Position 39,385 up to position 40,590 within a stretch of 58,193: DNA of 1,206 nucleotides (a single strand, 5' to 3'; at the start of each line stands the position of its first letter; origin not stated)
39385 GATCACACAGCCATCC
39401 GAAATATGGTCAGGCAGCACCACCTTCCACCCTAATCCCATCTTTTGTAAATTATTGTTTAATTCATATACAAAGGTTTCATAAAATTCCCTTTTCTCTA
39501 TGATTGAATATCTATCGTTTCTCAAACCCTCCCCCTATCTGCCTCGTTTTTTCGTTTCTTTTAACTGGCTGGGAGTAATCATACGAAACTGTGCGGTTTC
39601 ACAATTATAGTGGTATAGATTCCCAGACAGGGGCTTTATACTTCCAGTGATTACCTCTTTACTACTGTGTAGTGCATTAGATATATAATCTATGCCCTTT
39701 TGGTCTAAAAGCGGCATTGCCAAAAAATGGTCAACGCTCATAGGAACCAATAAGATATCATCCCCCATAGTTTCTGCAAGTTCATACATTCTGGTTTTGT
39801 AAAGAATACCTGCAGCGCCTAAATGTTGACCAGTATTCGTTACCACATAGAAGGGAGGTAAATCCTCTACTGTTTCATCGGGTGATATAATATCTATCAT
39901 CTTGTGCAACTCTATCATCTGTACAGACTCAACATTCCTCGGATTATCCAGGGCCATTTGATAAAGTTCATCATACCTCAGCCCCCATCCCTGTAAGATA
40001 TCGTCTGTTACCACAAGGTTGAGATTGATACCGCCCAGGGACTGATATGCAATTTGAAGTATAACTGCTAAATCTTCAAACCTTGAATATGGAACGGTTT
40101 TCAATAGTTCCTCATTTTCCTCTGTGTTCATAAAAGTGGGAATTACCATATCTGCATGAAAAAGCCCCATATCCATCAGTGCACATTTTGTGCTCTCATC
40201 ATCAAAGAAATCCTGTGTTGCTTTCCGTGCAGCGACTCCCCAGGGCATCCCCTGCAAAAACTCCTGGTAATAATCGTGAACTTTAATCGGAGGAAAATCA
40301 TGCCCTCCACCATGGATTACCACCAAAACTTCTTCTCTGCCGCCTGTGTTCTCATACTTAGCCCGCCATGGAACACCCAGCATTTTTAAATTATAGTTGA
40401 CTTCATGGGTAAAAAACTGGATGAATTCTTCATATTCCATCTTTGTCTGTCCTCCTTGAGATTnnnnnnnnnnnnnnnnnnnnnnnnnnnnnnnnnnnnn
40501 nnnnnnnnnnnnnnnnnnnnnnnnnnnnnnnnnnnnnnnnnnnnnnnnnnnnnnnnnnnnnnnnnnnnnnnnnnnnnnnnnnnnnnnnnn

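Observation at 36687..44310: Eight tandem, deeply diverged ~300-aa paralogues (four subfamilies of two) occupying 7.6 kb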

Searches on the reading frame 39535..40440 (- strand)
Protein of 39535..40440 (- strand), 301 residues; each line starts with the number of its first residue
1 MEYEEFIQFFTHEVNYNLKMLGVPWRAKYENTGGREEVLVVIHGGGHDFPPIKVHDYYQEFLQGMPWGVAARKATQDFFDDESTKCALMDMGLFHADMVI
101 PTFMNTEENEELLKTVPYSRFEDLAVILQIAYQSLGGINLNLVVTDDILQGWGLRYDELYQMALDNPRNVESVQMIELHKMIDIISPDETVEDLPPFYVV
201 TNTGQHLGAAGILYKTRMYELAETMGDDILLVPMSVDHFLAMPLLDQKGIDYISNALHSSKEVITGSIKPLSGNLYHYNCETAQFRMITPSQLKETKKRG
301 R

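Call 3: search_protein_families(library=pfam, proteins=[window:39535-40440:-], max_evalue=0.1)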
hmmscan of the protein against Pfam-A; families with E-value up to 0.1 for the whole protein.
window:39535-40440:- (301 aa): 1 family
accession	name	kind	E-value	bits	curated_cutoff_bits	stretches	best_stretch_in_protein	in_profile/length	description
PF18941.5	DUF5688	-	3.3e-35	122.5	34.5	1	3-279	1-289/290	Family of unknown function (DUF5688)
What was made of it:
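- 39535..40440 (-): P5, DUF5688 paralogue (301 aa); closest to the core family. Pfam 122.5 bits (call 3).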

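Call 11: find_homologous_proteins(query=window:39535-40440:-, max_evalue=0.001)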
Query window:39535-40440:- (301 aa): 15 proteins with E <= 0.001 among 506 candidates.
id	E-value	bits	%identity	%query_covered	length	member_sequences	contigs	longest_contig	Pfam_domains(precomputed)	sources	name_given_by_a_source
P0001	3.7e-177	606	88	100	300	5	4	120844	PF18941.6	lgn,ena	-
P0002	7.6e-173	592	85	100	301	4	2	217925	PF18941.6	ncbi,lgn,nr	ncbi:TPA: hypothetical protein KO032_001133 [Clostridioides difficile]|nr:hypothetical protein [Clos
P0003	2.0e-142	492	70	100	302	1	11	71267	PF18941.6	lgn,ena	-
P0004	2.1e-142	492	71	100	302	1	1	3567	PF18941.6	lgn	-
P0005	5.5e-137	474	70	100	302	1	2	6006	PF18941.6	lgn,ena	-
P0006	5.0e-129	448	96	67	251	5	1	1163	PF18941.6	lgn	-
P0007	1.5e-126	440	65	100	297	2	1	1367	PF18941.6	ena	-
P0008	1.8e-123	430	64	100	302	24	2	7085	PF18941.6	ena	-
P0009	1.1e-121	424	64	100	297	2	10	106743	PF18941.6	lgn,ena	-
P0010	4.7e-120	418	63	100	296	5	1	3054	PF18941.6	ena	-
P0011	1.8e-119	416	62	100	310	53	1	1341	PF18941.6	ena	-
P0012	1.5e-112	394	92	62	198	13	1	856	PF18941.6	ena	-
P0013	1.6e-105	371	57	100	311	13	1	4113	PF18941.6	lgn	-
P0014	3.4e-75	271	64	61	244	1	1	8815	PF18941.6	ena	-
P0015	3.3e-54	202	61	53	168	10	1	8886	PF18941.6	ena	-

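Call 13: find_homologous_proteins(query=A1, max_evalue=0.001)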
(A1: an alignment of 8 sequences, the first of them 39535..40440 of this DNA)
Query A1 (8 sequences) (301 aa, profile of the alignment): 31 proteins with E <= 0.001 among 3121 candidates.
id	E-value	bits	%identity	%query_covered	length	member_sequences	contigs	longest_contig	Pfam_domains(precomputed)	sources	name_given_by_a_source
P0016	1.0e-106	375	25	49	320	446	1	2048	PF18941.6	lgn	-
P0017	4.3e-97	343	24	48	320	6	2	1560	PF18941.6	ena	-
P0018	3.6e-96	340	22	48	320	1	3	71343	PF18941.6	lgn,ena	-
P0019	2.2e-93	331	23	48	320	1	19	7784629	PF18941.6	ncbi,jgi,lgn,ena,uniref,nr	ncbi:DUF5688 family protein [Enterocloster clostridioformis]|uniref:DUF5688 family protein n=1 Tax=E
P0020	5.4e-90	320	22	48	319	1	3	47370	PF18941.6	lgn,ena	-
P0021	9.2e-90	319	22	48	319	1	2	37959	PF18941.6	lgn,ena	-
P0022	7.2e-89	316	22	48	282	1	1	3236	PF18941.6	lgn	-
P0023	1.0e-88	315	22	48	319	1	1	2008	PF18941.6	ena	-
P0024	2.4e-87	311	22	46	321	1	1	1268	PF18941.6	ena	-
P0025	5.2e-85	303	24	46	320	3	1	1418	PF18941.6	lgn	-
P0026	1.2e-83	299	24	46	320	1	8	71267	PF18941.6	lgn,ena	-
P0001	4.8e-83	297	88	100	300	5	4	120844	PF18941.6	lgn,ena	-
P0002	2.2e-82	295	85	100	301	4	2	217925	PF18941.6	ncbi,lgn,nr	ncbi:TPA: hypothetical protein KO032_001133 [Clostridioides difficile]|nr:hypothetical protein [Clos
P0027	2.3e-81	291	24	48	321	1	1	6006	PF18941.6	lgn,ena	-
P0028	1.1e-79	286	22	55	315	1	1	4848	PF18941.6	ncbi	-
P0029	1.1e-75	273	30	21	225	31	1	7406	PF18941.6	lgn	-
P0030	2.1e-73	265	20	78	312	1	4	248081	PF18941.6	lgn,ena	-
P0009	8.1e-72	260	64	100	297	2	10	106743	PF18941.6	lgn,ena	-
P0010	2.8e-71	258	63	100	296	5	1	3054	PF18941.6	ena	-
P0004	6.2e-71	257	71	100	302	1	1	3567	PF18941.6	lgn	-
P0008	9.1e-71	257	64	100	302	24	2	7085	PF18941.6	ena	-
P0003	2.0e-70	255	70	100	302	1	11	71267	PF18941.6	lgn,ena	-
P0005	3.7e-69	251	70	100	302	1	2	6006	PF18941.6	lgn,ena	-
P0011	1.7e-68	249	62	100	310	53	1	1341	PF18941.6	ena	-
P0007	1.3e-62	230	65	100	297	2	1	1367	PF18941.6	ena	-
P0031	4.4e-62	228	27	21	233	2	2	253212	PF18941.6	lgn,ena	-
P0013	2.0e-61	226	57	100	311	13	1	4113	PF18941.6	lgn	-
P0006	6.3e-52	195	96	67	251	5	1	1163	PF18941.6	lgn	-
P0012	1.7e-46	177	92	62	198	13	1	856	PF18941.6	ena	-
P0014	1.1e-39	154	64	61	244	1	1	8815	PF18941.6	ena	-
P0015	1.5e-30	124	61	53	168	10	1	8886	PF18941.6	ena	-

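Call 15: search_solved_structures(query=A1, max_evalue=10)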
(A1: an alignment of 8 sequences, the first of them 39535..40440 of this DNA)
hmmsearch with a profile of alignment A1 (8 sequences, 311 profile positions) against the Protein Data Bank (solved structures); distinct sequences matched with E-value up to 10: 0.

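Call 18: find_encoding_contigs(protein=P0019, flank=10000, max_places=6)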
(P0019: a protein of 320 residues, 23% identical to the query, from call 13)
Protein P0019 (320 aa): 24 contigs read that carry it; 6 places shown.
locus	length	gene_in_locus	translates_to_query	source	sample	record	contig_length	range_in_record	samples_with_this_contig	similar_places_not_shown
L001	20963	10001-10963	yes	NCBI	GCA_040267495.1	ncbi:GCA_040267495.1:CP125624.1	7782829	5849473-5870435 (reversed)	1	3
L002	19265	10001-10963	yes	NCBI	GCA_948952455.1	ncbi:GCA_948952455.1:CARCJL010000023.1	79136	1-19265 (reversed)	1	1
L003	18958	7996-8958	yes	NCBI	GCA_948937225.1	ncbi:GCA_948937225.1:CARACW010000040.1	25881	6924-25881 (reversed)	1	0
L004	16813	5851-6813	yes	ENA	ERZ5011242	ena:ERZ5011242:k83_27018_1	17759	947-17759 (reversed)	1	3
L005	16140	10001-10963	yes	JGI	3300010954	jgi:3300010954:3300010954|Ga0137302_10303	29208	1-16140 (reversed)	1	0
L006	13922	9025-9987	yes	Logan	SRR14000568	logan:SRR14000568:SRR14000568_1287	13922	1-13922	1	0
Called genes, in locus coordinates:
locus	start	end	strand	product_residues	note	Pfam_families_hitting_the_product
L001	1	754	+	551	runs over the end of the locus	PF26613:DUF8193, PF26614:DUF8194, PF26615:DUF8195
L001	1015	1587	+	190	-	-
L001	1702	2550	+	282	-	-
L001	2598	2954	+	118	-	-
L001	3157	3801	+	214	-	-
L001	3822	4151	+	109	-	-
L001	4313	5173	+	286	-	PF01507:PAPS_reduct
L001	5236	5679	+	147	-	-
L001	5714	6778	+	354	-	-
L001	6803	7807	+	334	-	PF13154:DUF3991, PF13155:Toprim_2, PF13362:Toprim_3 (weak)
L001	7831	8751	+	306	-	PF18941:DUF5688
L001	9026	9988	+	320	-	PF18941:DUF5688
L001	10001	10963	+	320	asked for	PF18941:DUF5688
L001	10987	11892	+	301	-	PF18941:DUF5688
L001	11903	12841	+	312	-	PF18941:DUF5688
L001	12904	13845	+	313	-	PF18941:DUF5688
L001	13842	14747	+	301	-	PF18941:DUF5688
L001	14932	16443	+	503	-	PF00145:DNA_methylase, PF01155:HypA (weak), PF00145:DNA_methylase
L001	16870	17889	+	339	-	-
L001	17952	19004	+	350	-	-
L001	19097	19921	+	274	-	-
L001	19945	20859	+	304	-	-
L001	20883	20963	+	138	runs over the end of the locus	-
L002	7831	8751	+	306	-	PF18941:DUF5688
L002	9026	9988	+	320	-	PF18941:DUF5688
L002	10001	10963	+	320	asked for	PF18941:DUF5688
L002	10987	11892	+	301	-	PF18941:DUF5688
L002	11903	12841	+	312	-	PF18941:DUF5688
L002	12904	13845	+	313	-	PF18941:DUF5688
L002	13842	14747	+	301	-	PF18941:DUF5688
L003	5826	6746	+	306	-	PF18941:DUF5688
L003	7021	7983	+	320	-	PF18941:DUF5688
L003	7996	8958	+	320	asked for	PF18941:DUF5688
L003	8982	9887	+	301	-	PF18941:DUF5688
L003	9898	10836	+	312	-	PF18941:DUF5688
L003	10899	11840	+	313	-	PF18941:DUF5688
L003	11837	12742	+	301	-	PF18941:DUF5688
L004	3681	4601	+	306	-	PF18941:DUF5688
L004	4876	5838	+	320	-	PF18941:DUF5688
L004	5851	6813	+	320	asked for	PF18941:DUF5688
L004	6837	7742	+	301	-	PF18941:DUF5688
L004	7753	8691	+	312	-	PF18941:DUF5688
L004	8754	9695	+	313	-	PF18941:DUF5688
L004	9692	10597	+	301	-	PF18941:DUF5688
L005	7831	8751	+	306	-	PF18941:DUF5688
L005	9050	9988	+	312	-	PF18941:DUF5688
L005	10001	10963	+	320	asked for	PF18941:DUF5688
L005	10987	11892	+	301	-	PF18941:DUF5688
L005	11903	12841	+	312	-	PF18941:DUF5688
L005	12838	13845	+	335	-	PF18941:DUF5688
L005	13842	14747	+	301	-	PF18941:DUF5688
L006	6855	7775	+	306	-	PF18941:DUF5688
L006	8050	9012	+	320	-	PF18941:DUF5688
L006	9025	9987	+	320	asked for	PF18941:DUF5688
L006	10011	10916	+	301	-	PF18941:DUF5688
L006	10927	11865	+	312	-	PF18941:DUF5688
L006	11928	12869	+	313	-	PF18941:DUF5688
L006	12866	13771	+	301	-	PF18941:DUF5688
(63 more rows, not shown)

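Call 23: predict_structure(alignment_id=A2)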
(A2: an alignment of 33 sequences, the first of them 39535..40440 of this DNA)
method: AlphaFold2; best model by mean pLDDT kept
length: 301 residues; sequences in the alignment: 33
mean_pLDDT: 85.7   pTM: 0.82
mean pLDDT of the five models: 85.7, 85.5, 85.4, 85.2, 84.4
residues with pLDDT >= 90: 192; 70-90: 66; 50-70: 28; < 50: 15
segments of 3 or more residues with pLDDT < 50: 263-267, 293-301
pLDDT, mean of each block of 10 residues (from residue 1): 94 95 92 81 82 94 94 94 94 94 94 95 96 86 97 98 95 87 56 74 80 94 89 90 88 78 52 91 85 41 35
secondary structure, 60 per line:
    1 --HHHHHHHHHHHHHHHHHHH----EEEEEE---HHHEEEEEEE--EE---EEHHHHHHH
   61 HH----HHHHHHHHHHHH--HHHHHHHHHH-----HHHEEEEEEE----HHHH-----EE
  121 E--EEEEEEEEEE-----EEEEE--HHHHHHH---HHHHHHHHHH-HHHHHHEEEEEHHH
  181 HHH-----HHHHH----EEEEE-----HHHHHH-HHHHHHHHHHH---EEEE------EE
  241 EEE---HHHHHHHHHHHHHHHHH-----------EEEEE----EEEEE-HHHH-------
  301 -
elements in order: H3-21 E26-31 E38-44 H54-62 H67-78 H81-90 E99-105 H110-113 E119-121 E124-133 E139-143 H146-152 H156-165 H167-172 E173-177 H178-183 H189-193 E198-202 H208-213 H215-225 E229-232 E239-243 H247-263 E275-279 E284-288 H290-293
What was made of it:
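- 39535..40440 (-): AlphaFold2 model has pLDDT 85.7 and pTM 0.82 (call 23).
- On T4SS-translocated protein with a C-terminal signal: The last nine residues of the P5 model have pLDDT below 50 (call 23).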

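Call 26: fold_search(model_id=the predicted structure, library=pdb)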
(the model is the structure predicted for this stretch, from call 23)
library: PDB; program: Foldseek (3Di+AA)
matches with E <= 10: 325; with E <= 0.001: 0
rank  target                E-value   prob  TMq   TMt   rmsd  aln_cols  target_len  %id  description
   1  6et7_A                1.6e-01  0.08  0.15  0.08  26.2       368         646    8  Activated heterodimer of the bacteriophytochrome regulated diguanylyl cyclase variant - S505V A526V - from Idiomarina  (released 2018-06-13)
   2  7d9t_B                4.8e-01  0.03  0.12  0.07  22.4       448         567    8  Structure of human soluble guanylate cyclase in the cinciguat-bound inactive state (released 2021-08-11)
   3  4i8o_A                5.7e-01  0.04  0.13  0.12  18.3       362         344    8  Crystal structure of the toxin RnlA from Escherichia coli (released 2013-10-23)
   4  5y5x_N                6.0e-01  0.04  0.11  0.06  19.7       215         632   14  V/A-type ATPase/synthase from Thermus thermophilus, rotational state 1 (released 2018-01-17)
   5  1r74_B                7.1e-01  0.05  0.08  0.08  13.8       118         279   14  Crystal Structure of Human Glycine N-Methyltransferase (released 2004-09-21)
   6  6r27_D                7.1e-01  0.02  0.11  0.08  21.8       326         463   10  Crystallographic superstructure of the photosensory core module (PAS-GAF-PHY) of the bacterial phytochrome Agp1 (AtBph (released 2020-04-01)
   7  8i13_A                7.5e-01  0.20  0.15  0.05   9.3       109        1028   10  Cryo-EM structure of 6-subunit Smc5/6 (released 2024-06-26)
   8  6vt4                  8.4e-01  0.02  0.11  0.10  18.7       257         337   11  Naegleria gruberi RNA ligase R149A mutant apo (released 2020-04-08)
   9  8rok_C                8.9e-01  0.08  0.15  0.12  13.7       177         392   10  Human cohesin SMC3-HD(EQ)/RAD21-N complex - ATP-Mg-bound conformation - Form 1 (released 2024-09-11)
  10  2iry_A                8.9e-01  0.03  0.12  0.12  18.5       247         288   11  Crystal Structure of the Polymerase Domain from Mycobacterium tuberculosis Ligase D with dGTP and Manganese. (released 2007-01-02)
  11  4mky_A                9.4e-01  0.04  0.12  0.13  19.8       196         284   12  Polymerase Domain from Mycobacterium tuberculosis Ligase D in complex with an annealed double-strand DNA break. (released 2013-12-11)
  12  2iru_A                1.0e+00  0.04  0.12  0.13  19.7       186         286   11  Crystal Structure of the Polymerase Domain from Mycobacterium tuberculosis Ligase D (released 2007-01-02)
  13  2r9l_B                1.0e+00  0.03  0.11  0.12  19.8       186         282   12  Polymerase Domain from Mycobacterium tuberculosis Ligase D in complex with DNA (released 2008-01-08)
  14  3he7_A                1.0e+00  0.02  0.10  0.10  19.6       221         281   14  Crystal structure of mouse CD1d-alpha-galactosylceramide with mouse Valpha14-Vbeta7 NKT TCR (released 2009-07-28)
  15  7sjx_B                1.1e+00  0.03  0.16  0.11  23.5       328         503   12  Cryo-EM Structure of the PR-RT components of the HIV-1 Pol Polyprotein (released 2022-07-27)
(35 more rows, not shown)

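Call 30: fold_search(model_id=the predicted structure, library=viral)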
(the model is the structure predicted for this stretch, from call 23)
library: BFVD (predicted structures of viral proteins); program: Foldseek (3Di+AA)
matches with E <= 10: 653; with E <= 0.001: 0
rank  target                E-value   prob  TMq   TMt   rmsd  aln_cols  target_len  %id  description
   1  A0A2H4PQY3            1.6e-03  1.00  0.33  0.65   6.9       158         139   16  (no name in the UniProt tables at hand)
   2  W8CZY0                7.8e-03  0.41  0.21  0.14  20.6       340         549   15  dUTP diphosphatase [Erwinia phage PhiEaH1]
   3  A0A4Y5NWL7            8.3e-03  0.30  0.16  0.14  19.7       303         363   12  (no name in the UniProt tables at hand)
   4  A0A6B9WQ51            8.8e-03  0.18  0.13  0.10  24.5       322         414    9  Uncharacterized protein [Escherichia phage kaaroe]
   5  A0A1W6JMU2            1.5e-02  0.21  0.15  0.16  21.0       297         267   10  Zinc-ribbon domain-containing protein [Lactococcus phage AM11]
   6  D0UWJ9                1.9e-02  0.12  0.11  0.09  25.4       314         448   10  Uncharacterized protein [Streptomyces phage ZL12]
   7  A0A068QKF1            2.4e-02  0.08  0.11  0.06  26.9       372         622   12  Csr/MutH/archaeal HJR family nuclease [Armadillidium vulgare iridescent virus]
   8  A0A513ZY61            2.7e-02  0.14  0.14  0.14  23.2       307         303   11  (no name in the UniProt tables at hand)
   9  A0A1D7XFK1            3.3e-02  0.13  0.13  0.09  23.8       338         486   12  CapR homology domain-containing protein [Escherichia phage ESCO13]
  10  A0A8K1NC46            4.1e-02  0.14  0.17  0.06  19.0       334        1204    7  (no name in the UniProt tables at hand)
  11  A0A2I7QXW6            4.1e-02  0.08  0.11  0.08  22.0       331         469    9  (no name in the UniProt tables at hand)
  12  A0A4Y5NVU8            5.2e-02  0.97  0.17  0.50   5.4        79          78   15  (no name in the UniProt tables at hand)
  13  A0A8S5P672            5.8e-02  0.25  0.16  0.20  15.6       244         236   10  Uncharacterized protein [Siphoviridae sp. ct0106]
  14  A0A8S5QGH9            5.8e-02  0.13  0.11  0.07  16.8       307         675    9  Uncharacterized protein [Myoviridae sp. ctdNl2]
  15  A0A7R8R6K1            7.2e-02  0.09  0.14  0.15  15.8       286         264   12  Uncharacterized protein [Klebsiella phage vB_KvM-Eowyn]
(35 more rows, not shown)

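Call 31: search_protein_families(library=phrogs, proteins=[window:39535-40440:-], max_evalue=0.01)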
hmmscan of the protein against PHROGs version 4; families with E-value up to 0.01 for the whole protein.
window:39535-40440:- (301 aa): 0 families

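Call 32: search_protein_families(library=padloc, proteins=[window:39535-40440:-], max_evalue=0.01)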
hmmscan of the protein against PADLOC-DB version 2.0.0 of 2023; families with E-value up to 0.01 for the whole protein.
window:39535-40440:- (301 aa): 0 families

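Call 34: search_protein_representatives(alignment_id=A1)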
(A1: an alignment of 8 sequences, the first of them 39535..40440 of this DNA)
Query: 8 sequences, 311 profile positions. Proteins with E-value up to 0.001 (for the whole library): 13134; up to 1e-10: 8223; up to 1e-30: 70. The best 150 are listed.
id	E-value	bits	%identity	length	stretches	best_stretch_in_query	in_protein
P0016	3.2e-107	374.6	-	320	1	2-309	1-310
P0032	2.0e-99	349.0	-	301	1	5-311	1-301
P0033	5.9e-92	324.4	-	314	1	4-305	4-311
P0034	1.3e-88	313.4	-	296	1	2-307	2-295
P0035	2.6e-85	302.6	-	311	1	2-297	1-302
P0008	2.9e-71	256.5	-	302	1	5-307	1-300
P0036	7.4e-71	255.1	-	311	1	5-310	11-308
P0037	6.4e-70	252.0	-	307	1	5-298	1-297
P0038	2.7e-63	230.3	-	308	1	6-307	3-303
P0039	2.1e-55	204.4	-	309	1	5-300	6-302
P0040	5.0e-53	196.6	-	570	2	8-302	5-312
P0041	1.0e-49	185.7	-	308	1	5-308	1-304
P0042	8.3e-48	179.4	-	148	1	5-148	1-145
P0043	8.8e-48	179.3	-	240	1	69-309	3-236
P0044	9.0e-43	162.9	-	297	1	5-308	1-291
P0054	7.7e-34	133.5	-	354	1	43-307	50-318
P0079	2.5e-31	125.3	-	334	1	3-298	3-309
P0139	9.1e-30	120.1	-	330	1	5-302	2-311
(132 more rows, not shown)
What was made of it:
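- The family has 13,134 representatives at 50% identity (call 34).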

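Call 35: search_dna_similar(query=window:39535-40440:-, collection=plasmids, mode=protein, max_evalue=0.001, max_rows=30)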
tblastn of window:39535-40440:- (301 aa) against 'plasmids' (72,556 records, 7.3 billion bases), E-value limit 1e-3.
Records with a match: 1; places in all: 1; records where one place covers at least 80% of the query: 0.
Best place of each record, by identity: <60% 1.
By first word of the organism name: Butyrivibrio 1.
By predicted mobility (MOB-suite, as given by PLSDB): non-mobilizable 1.
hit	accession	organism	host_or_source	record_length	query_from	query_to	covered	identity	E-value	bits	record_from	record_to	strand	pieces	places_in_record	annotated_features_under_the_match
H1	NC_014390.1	Butyrivibrio proteoclasticus B316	-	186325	104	287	61%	24.6%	3e-7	59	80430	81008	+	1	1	DUF5688 family protein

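Call 36: search_dna_similar(query=window:39535-40440:-, collection=phages, mode=protein, max_evalue=0.001, max_rows=30)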
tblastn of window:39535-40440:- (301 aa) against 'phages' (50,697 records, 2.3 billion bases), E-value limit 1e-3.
Records with a match: 7; places in all: 7; records where one place covers at least 80% of the query: 3.
Best place of each record, by identity: <60% 7.
By first word of the organism name: Bacteriophage 7.
By host as written in the record: - 7.
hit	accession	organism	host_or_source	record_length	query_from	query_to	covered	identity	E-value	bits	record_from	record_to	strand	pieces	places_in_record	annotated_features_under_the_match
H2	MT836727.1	Bacteriophage sp.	human fecal samples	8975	1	290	96%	24.5%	1e-15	82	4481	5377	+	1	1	record has no annotation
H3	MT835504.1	Bacteriophage sp.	human fecal samples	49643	30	279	83%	25.8%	2e-17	88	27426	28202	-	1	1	record has no annotation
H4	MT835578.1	Bacteriophage sp.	human fecal samples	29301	32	288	85%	23.4%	2e-9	64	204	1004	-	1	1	record has no annotation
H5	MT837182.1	Bacteriophage sp.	human fecal samples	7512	50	287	79%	25.3%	2e-8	61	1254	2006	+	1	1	record has no annotation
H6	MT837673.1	Bacteriophage sp.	human fecal samples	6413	86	299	71%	25.8%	8e-14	77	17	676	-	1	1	record has no annotation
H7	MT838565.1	Bacteriophage sp.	human fecal samples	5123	97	288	64%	25.2%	2e-4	49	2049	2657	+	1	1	record has no annotation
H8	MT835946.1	Bacteriophage sp.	human fecal samples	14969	103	265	54%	22.3%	9e-8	59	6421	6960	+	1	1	record has no annotation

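Call 37: find_encoding_contigs(protein=P0030, flank=10000, max_places=3)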
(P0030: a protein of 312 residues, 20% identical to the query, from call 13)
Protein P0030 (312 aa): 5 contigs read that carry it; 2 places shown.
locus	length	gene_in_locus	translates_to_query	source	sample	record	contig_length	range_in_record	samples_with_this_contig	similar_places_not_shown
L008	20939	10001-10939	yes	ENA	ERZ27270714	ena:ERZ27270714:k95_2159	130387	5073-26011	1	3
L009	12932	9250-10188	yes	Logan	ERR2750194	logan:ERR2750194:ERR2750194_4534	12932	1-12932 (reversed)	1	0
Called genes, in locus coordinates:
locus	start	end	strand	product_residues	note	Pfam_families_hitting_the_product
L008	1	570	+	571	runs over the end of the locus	PF26613:DUF8193, PF26614:DUF8194, PF26615:DUF8195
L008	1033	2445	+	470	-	PF00078:RVT_1, PF08388:GIIM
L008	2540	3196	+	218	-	-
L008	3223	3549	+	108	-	-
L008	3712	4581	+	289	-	PF01507:PAPS_reduct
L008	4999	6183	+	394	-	-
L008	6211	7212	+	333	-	PF13154:DUF3991, PF13155:Toprim_2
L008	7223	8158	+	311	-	PF18941:DUF5688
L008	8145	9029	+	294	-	PF18941:DUF5688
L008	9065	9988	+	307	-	PF18941:DUF5688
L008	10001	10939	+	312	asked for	PF18941:DUF5688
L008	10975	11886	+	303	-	PF18941:DUF5688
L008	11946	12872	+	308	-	PF18941:DUF5688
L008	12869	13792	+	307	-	PF18941:DUF5688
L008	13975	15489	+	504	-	PF00145:DNA_methylase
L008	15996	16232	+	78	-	PF16468:DUF5049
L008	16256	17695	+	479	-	-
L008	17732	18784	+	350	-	-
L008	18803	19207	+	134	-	-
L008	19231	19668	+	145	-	-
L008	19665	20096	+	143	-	PF21983:NikA-like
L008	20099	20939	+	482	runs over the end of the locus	PF03432:Relaxase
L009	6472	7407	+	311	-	PF18941:DUF5688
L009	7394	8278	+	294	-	PF18941:DUF5688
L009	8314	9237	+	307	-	PF18941:DUF5688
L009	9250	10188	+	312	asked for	PF18941:DUF5688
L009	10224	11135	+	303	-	PF18941:DUF5688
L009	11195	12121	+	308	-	PF18941:DUF5688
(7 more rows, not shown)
